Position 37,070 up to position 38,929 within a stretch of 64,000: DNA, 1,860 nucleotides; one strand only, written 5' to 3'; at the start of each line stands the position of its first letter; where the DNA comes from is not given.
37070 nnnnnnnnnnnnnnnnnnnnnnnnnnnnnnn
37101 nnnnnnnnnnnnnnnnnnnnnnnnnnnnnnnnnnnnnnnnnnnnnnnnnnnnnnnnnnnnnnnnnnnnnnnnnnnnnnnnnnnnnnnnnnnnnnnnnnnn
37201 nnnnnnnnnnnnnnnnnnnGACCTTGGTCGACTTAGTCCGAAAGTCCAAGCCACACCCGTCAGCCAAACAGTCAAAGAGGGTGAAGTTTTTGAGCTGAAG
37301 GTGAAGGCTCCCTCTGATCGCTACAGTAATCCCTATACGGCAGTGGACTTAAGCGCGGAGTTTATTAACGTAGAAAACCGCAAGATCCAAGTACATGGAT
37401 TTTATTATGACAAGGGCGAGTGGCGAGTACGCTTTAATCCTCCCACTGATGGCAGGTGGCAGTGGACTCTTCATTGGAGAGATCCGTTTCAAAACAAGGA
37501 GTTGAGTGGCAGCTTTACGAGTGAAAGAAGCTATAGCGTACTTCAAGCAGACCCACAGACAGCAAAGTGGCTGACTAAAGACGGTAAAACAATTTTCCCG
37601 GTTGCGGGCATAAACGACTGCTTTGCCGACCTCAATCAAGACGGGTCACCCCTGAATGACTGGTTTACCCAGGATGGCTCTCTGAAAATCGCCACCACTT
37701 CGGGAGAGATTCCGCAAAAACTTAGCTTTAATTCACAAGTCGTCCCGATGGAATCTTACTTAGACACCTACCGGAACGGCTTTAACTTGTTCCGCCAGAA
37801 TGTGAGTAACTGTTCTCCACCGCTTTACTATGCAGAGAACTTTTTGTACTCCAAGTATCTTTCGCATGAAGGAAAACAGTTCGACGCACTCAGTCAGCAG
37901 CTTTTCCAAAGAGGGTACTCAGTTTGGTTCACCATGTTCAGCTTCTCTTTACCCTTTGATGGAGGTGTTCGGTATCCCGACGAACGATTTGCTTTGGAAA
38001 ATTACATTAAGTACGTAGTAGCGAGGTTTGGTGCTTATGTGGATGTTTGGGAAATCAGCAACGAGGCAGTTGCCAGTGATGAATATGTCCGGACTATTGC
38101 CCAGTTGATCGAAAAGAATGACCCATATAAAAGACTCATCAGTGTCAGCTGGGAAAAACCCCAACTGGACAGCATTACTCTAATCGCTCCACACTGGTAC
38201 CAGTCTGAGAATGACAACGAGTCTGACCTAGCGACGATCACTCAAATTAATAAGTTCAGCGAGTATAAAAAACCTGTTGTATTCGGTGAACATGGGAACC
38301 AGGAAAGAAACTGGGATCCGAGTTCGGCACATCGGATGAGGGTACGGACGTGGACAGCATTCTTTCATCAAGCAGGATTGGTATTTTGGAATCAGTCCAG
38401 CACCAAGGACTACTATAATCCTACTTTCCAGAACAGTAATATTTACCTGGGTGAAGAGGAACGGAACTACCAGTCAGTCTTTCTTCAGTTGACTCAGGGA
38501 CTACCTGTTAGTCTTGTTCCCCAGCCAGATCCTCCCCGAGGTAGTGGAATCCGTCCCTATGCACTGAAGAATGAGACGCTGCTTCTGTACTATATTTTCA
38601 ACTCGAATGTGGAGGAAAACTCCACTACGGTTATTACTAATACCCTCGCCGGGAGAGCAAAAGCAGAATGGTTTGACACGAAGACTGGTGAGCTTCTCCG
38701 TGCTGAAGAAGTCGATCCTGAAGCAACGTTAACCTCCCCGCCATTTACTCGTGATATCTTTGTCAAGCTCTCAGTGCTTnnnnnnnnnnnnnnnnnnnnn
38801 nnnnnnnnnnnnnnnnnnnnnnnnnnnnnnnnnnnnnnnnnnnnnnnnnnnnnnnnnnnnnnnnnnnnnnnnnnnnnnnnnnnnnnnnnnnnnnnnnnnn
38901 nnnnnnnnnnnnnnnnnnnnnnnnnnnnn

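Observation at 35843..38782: Unusual fusion: membrane-anchored PQQ-type beta-propeller plus GH5-like TIM-barrel inside the glycan island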

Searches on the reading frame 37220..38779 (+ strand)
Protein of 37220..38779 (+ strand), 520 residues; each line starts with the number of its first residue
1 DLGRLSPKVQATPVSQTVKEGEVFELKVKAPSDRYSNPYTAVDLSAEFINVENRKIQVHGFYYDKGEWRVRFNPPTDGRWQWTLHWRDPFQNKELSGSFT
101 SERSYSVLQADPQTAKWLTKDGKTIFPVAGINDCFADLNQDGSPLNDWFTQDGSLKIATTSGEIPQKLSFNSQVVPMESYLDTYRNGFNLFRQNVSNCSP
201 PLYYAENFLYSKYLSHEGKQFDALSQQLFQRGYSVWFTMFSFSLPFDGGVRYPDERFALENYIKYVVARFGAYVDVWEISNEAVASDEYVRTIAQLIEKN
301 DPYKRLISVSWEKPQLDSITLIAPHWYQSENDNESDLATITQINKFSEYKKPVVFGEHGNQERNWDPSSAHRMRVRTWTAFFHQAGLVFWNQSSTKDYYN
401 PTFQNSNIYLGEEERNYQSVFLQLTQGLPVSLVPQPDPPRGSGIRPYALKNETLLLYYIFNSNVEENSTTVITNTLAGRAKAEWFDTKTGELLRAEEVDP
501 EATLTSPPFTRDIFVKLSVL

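Call 9: search_solved_structures(query=window:37220-38779:+, max_evalue=10, show_alignments=3)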
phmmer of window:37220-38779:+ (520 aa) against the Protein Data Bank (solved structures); distinct sequences matched with E-value up to 10: 5.
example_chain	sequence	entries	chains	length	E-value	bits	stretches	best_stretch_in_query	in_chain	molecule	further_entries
4n0r_A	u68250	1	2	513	4.6e-07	32.1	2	261-370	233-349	putative glycoside hydrolase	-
6vyd_A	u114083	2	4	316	0.13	14.1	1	394-494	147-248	Terpenoid cyclase FgGS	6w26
1vbr_A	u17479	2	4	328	0.21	13.4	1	257-289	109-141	endo-1,4-beta-xylanase B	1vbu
4oqf_A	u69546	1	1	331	0.38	12.6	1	195-240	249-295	Protein RecA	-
4po1_A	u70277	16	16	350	0.41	12.5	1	195-240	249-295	Protein RecA | Protein RecA, 1st part, 2nd part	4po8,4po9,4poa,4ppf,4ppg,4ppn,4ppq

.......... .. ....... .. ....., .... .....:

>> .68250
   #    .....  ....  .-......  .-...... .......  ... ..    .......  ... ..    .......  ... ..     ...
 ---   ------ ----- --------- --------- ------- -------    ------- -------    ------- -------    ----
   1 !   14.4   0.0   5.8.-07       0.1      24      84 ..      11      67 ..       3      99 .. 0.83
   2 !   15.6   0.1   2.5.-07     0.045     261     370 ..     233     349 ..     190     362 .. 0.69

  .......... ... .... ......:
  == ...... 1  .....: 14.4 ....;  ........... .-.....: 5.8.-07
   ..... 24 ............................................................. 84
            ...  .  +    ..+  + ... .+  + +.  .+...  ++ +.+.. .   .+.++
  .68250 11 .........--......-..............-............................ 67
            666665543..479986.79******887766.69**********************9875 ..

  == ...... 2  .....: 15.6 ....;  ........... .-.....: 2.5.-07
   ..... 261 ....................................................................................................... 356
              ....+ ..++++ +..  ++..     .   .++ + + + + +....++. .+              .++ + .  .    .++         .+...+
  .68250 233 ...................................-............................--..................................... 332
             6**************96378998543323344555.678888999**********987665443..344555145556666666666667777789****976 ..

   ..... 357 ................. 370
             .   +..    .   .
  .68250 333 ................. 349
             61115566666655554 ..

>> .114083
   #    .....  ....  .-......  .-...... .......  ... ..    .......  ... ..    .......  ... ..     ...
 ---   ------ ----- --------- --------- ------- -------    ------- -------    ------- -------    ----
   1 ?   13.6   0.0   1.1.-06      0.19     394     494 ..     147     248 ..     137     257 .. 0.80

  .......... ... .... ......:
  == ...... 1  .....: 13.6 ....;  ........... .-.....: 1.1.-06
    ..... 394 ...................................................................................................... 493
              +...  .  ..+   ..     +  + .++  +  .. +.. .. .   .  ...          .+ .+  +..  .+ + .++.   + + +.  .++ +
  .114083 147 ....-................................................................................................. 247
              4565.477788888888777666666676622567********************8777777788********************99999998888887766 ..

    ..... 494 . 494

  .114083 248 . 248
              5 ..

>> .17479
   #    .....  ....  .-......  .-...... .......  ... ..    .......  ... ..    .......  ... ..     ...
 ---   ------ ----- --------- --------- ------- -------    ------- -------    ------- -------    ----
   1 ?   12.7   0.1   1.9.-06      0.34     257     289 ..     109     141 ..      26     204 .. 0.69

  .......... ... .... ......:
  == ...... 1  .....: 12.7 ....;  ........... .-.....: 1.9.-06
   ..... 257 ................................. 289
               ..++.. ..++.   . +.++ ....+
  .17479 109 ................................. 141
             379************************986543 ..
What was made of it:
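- Closest known: BVU_0362 from Bacteroides vulgatus. Different: At the strand-7 position it has 'DE' (call 9).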

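Call 10: find_homologous_proteins(query=window:37220-38779:+, max_evalue=0.001)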
Query window:37220-38779:+ (520 aa): 27 proteins with E <= 0.001 among 8000 candidates.
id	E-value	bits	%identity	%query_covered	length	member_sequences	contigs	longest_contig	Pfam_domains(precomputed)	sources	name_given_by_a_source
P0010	5.7e-201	687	58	99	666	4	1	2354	PF13360.14,PF16586.12,PF13570.14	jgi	jgi:hypothetical protein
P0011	7.9e-150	518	57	74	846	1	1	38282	PF01011.29,PF07774.20,PF13360.14,PF16586.12,PF13570.14,PF25293.2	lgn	-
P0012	7.4e-100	353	38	99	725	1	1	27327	PF13360.14,PF16586.12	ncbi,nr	ncbi:MAG: DUF5060 domain-containing protein, partial [Candidatus Gottesmanbacteria bacterium]|nr:DUF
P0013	1.3e-96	342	36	99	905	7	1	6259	PF01011.29,PF13360.14,PF17005.12,PF16586.12,PF25171.2,PF13570.14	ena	-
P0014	1.4e-92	329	37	96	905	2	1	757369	PF13360.14,PF16586.12,PF13570.14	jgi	jgi:outer membrane protein assembly factor BamB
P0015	1.6e-92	329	38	97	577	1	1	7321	PF16586.12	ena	-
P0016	9.7e-92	326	38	98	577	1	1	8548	PF16586.12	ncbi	-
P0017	1.9e-88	316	36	99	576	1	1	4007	PF16586.12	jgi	jgi:Domain of unknown function (DUF5060)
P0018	2.6e-86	309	36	98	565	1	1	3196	PF16586.12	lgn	-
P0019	5.2e-85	304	35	98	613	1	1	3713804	PF16586.12,PF18962.8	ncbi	ncbi:hypothetical protein GCM10027037_27340 [Mucilaginibacter koreensis]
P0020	5.5e-82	294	33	97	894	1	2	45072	PF07774.20,PF13360.14,PF17005.12,PF16586.12,PF23381.2,PF25171.2,PF13570.14,PF24796.2,PF01011.29,PF25292.1,PF24807.2,PF23414.2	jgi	jgi:outer membrane protein assembly factor BamB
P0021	3.6e-81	292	33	97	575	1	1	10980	PF16586.12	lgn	-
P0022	8.1e-78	280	34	99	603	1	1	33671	PF16586.12,PF18962.8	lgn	-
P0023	1.9e-77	279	33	98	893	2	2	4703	PF01011.29,PF07774.20,PF13360.14,PF16586.12,PF13570.14,PF25293.2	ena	-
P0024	1.1e-73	267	39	74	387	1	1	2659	-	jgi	jgi:hypothetical protein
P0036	4.0e-13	67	27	69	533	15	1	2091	PF16586.12,PF13204.14,PF18310.8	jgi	jgi:hypothetical protein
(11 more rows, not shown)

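Call 43: search_protein_representatives(protein=window:37220-38779:+)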
Query: 520 residues. Proteins with E-value up to 0.001 (for the whole library): 867; up to 1e-10: 374; up to 1e-30: 226. The best 150 are listed.
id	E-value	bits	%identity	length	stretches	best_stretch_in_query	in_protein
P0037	9.7e-202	687.7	53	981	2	6-519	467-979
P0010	1.8e-201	686.8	58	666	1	2-517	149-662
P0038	5.7e-143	493.8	36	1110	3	13-517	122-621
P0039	9.7e-125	433.6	33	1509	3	8-517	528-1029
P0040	1.1e-108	380.6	38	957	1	22-517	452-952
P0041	5.1e-103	361.9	41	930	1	14-515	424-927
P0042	6.8e-102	358.2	42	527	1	21-517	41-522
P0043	1.5e-101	357.1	42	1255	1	20-517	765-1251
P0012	2.4e-100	353.2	40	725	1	23-518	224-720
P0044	4.8e-99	348.8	37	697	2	15-513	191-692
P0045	4.8e-99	348.8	38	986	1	26-518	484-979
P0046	2.3e-97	343.3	38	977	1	21-517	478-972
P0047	3.0e-97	342.9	37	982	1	4-517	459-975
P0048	5.8e-95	335.4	37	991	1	18-518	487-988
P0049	7.2e-92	325.2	35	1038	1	8-517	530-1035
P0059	1.2e-86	308.0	37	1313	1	15-515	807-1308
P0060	2.1e-86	307.1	35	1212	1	10-516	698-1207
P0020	1.8e-82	294.2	36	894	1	15-517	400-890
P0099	2.6e-73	263.9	37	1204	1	7-513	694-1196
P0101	1.2e-72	261.7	34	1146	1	30-517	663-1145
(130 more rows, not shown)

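Call 48: search_protein_families(library=pfam, proteins=[P0043, P0059, P0060, P0099, P0101, P0039, P0038], max_evalue=0.0001)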
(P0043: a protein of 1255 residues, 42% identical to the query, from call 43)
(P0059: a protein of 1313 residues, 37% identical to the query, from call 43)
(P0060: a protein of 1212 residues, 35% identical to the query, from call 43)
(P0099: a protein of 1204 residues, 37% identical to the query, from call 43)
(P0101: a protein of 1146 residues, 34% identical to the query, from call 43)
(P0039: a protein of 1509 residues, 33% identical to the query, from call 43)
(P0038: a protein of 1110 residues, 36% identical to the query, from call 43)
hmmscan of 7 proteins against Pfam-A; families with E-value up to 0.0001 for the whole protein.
P0043 (1255 aa): 7 families
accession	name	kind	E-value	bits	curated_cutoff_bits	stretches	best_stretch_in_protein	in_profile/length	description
PF13570.13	Beta-prop_ACSF4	-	1.9e-39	136.4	133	3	648-743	29-124/329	Beta-alanine-activating enzyme, beta-propeller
PF13360.13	PQQ_2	-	1.6e-30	106.9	27.6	3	428-574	4-140/233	Outer membrane protein assembly factor BamB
PF00535.33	Glycos_transf_2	-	7.1e-19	68.8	23.3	1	4-166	1-162/168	Glycosyl transferase family 2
PF16586.11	DUF5060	-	1.3e-13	51.4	27.2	1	778-831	16-69/70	Domain of unknown function (DUF5060)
PF25292.1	Beta-prop_CGLA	-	3e-07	30.6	26.8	0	519-581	51-115/316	Lambda-carrageenase beta-propeller domain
PF01011.28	PQQ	-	3.5e-06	26.4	26.7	0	455-543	54-145/595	Glucose/ethanol/alcohol dehydrogenase, beta-propeller domain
PF13641.12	Glyco_tranf_2_3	-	4.6e-05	24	27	1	3-219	3-216/230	Glycosyltransferase like family 2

P0059 (1313 aa): 6 families
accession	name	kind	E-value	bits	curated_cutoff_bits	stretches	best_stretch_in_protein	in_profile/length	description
PF13570.13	Beta-prop_ACSF4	-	5.6e-28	98.7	133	1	551-715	102-262/329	Beta-alanine-activating enzyme, beta-propeller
PF00534.26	Glycos_transf_1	-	5.8e-23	81.7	26.4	1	181-342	10-172/172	Glycosyl transferases group 1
PF13360.13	PQQ_2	-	2.1e-22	80.3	27.6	1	467-701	2-230/233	Outer membrane protein assembly factor BamB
PF16586.11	DUF5060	-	3.5e-15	56.4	27.2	1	816-877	6-67/70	Domain of unknown function (DUF5060)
PF13692.12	Glyco_trans_1_4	-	1.2e-14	55.2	27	1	187-325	2-139/142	Glycosyl transferases group 1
PF25293.1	Beta-prop_EMC1_N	-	1.3e-06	28.7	34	0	461-596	33-167/219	EMC1 N-terminal beta-propeller domain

P0060 (1212 aa): 5 families
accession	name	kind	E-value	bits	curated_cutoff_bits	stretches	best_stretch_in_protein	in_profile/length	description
PF03808.19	Glyco_tran_WecG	-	4.4e-59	199.5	27.4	1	65-235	1-168/168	Glycosyl transferase WecG/TagA/CpsF family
PF13360.13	PQQ_2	-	1.1e-37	130.3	27.6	2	290-489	32-232/233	Outer membrane protein assembly factor BamB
PF13570.13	Beta-prop_ACSF4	-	4.8e-31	108.8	133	2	342-491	31-172/329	Beta-alanine-activating enzyme, beta-propeller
PF16586.11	DUF5060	-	2e-14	54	27.2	1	711-771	7-67/70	Domain of unknown function (DUF5060)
PF01011.28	PQQ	-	2.9e-06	26.7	26.7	0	392-451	28-84/595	Glucose/ethanol/alcohol dehydrogenase, beta-propeller domain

P0099 (1204 aa): 7 families
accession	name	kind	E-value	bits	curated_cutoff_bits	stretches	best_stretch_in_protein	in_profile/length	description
PF13360.13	PQQ_2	-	2.6e-35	122.6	27.6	2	558-690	2-140/233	Outer membrane protein assembly factor BamB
PF00535.33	Glycos_transf_2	-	8.2e-23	81.6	23.3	1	28-139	1-113/168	Glycosyl transferase family 2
PF13570.13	Beta-prop_ACSF4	-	7.8e-22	78.5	133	2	509-685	61-243/329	Beta-alanine-activating enzyme, beta-propeller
PF16586.11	DUF5060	-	2.5e-15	56.9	27.2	1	712-776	9-69/70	Domain of unknown function (DUF5060)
PF13641.12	Glyco_tranf_2_3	-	6.7e-12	46.4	27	1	25-247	1-224/230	Glycosyltransferase like family 2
PF01011.28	PQQ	-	7.1e-09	35.4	26.7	0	458-504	44-90/595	Glucose/ethanol/alcohol dehydrogenase, beta-propeller domain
PF13204.13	Apiosidase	-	4.1e-05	23.8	26.5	0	846-998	30-191/320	Apiosidase-like, catalytic domain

P0101 (1146 aa): 5 families
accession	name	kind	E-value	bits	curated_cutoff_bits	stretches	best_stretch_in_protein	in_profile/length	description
PF13570.13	Beta-prop_ACSF4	-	3.2e-58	198.1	133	2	437-631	42-244/329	Beta-alanine-activating enzyme, beta-propeller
PF13360.13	PQQ_2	-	1.2e-45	156.4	27.6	2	299-520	17-233/233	Outer membrane protein assembly factor BamB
PF03808.19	Glyco_tran_WecG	-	3.1e-42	144.7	27.4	1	61-226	1-168/168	Glycosyl transferase WecG/TagA/CpsF family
PF01011.28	PQQ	-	1.4e-19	70.7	26.7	0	389-434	48-93/595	Glucose/ethanol/alcohol dehydrogenase, beta-propeller domain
PF16586.11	DUF5060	-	1e-15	58.2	27.2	1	654-719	5-69/70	Domain of unknown function (DUF5060)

P0039 (1509 aa): 5 families
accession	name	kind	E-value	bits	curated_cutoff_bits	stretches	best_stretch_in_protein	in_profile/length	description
PF13360.13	PQQ_2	-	9.6e-29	101.1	27.6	2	97-246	7-145/233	Outer membrane protein assembly factor BamB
PF13570.13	Beta-prop_ACSF4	-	4.2e-24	86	133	2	80-286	58-252/329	Beta-alanine-activating enzyme, beta-propeller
PF16586.11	DUF5060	-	7.9e-22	77.7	27.2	2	542-604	6-67/70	Domain of unknown function (DUF5060)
PF01011.28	PQQ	-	1.7e-10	40.7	26.7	0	218-367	57-205/595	Glucose/ethanol/alcohol dehydrogenase, beta-propeller domain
PF13204.13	Apiosidase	-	1.9e-08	34.7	26.5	0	682-839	28-205/320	Apiosidase-like, catalytic domain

P0038 (1110 aa): 2 families
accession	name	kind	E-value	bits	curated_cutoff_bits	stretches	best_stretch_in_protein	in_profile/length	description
PF16586.11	DUF5060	-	1.5e-20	73.6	27.2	2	129-193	5-68/70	Domain of unknown function (DUF5060)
PF13204.13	Apiosidase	-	7.4e-07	29.5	26.5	0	353-459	120-236/320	Apiosidase-like, catalytic domain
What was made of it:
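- On Biosynthesis-cluster-encoded polymer-processing hydrolases (functional class, e.g. PslG, BcsZ): GT fusions (call 48).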

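Call 56: find_encoding_contigs(protein=P0014, flank=8000, max_places=1)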
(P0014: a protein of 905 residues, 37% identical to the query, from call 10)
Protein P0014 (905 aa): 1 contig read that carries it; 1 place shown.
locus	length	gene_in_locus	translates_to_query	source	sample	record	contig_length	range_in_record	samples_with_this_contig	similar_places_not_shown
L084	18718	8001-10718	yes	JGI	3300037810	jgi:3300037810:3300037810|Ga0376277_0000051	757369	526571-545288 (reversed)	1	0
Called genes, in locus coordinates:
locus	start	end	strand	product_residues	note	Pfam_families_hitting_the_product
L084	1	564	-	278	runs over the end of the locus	PF14221:DUF4330 (faint)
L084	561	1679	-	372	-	PF04932:Wzy_C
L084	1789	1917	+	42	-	-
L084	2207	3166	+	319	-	PF00535:Glycos_transf_2, PF10111:Glyco_tranf_2_2, PF13641:Glyco_tranf_2_3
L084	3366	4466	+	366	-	PF13439:Glyco_transf_4, PF20706:GT4-conflict (weak), PF00534:Glycos_transf_1, PF13692:Glyco_trans_1_4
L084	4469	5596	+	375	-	PF13439:Glyco_transf_4 (weak), PF20706:GT4-conflict (weak), PF00534:Glycos_transf_1, PF13692:Glyco_trans_1_4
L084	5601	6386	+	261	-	PF00535:Glycos_transf_2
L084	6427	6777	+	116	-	-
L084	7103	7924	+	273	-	PF13692:Glyco_trans_1_4 (weak)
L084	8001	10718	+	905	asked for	PF13570:Beta-prop_ACSF4, PF13360:PQQ_2, PF13570:Beta-prop_ACSF4, PF16586:DUF5060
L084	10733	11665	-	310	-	PF00535:Glycos_transf_2, PF10111:Glyco_tranf_2_2 (weak), PF13641:Glyco_tranf_2_3, PF13632:Glyco_trans_2_3 (weak)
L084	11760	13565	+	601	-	PF13522:GATase_6, PF13537:GATase_7, PF00733:Asn_synthase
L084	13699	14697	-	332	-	PF00535:Glycos_transf_2, PF10111:Glyco_tranf_2_2, PF13641:Glyco_tranf_2_3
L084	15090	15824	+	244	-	PF00483:NTP_transferase, PF12804:NTP_transf_3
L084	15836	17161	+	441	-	PF05141:DIT1_PvcA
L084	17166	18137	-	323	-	PF00288:GHMP_kinases_N, PF08544:GHMP_kinases_C (weak)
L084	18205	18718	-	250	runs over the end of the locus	PF13489:Methyltransf_23, PF06325:PrmA, PF13649:Methyltransf_25, PF13847:Methyltransf_31 (weak), PF08241:Methyltransf_11, PF08242:Methyltransf_12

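Call 57: find_encoding_contigs(protein=P0020, flank=8000, max_places=1)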
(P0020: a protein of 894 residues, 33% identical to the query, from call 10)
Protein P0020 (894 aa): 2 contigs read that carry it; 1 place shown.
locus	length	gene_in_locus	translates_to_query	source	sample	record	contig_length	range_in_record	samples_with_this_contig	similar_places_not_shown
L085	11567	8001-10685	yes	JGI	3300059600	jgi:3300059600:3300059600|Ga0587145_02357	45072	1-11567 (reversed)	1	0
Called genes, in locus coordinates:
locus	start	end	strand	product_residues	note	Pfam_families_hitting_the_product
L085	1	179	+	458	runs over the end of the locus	PF02655:ATP-grasp_3 (faint), PF13535:ATP-grasp_4, PF15632:ATPgrasp_Ter (faint)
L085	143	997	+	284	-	PF04055:Radical_SAM, PF13353:Fer4_12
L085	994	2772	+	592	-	PF00535:Glycos_transf_2, PF10111:Glyco_tranf_2_2 (faint), PF13641:Glyco_tranf_2_3 (weak), PF04055:Radical_SAM, PF13186:SPASM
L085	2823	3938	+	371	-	PF04055:Radical_SAM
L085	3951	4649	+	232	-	PF00005:ABC_tran, PF13304:AAA_21 (faint)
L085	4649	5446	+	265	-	PF01061:ABC2_membrane (weak)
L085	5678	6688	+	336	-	PF04055:Radical_SAM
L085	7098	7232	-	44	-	PF03486:HI0933_like (weak), PF00890:FAD_binding_2 (weak), PF12831:FAD_oxidored (weak)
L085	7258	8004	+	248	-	PF00106:adh_short, PF08659:KR, PF13561:adh_short_C2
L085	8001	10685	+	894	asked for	PF13360:PQQ_2, PF13570:Beta-prop_ACSF4, PF17005:WD40_like (faint), PF01011:PQQ (weak), PF13570:Beta-prop_ACSF4, PF13360:PQQ_2, PF13570:Beta-prop_ACSF4, PF16586:DUF5060, +7 more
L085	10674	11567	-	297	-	?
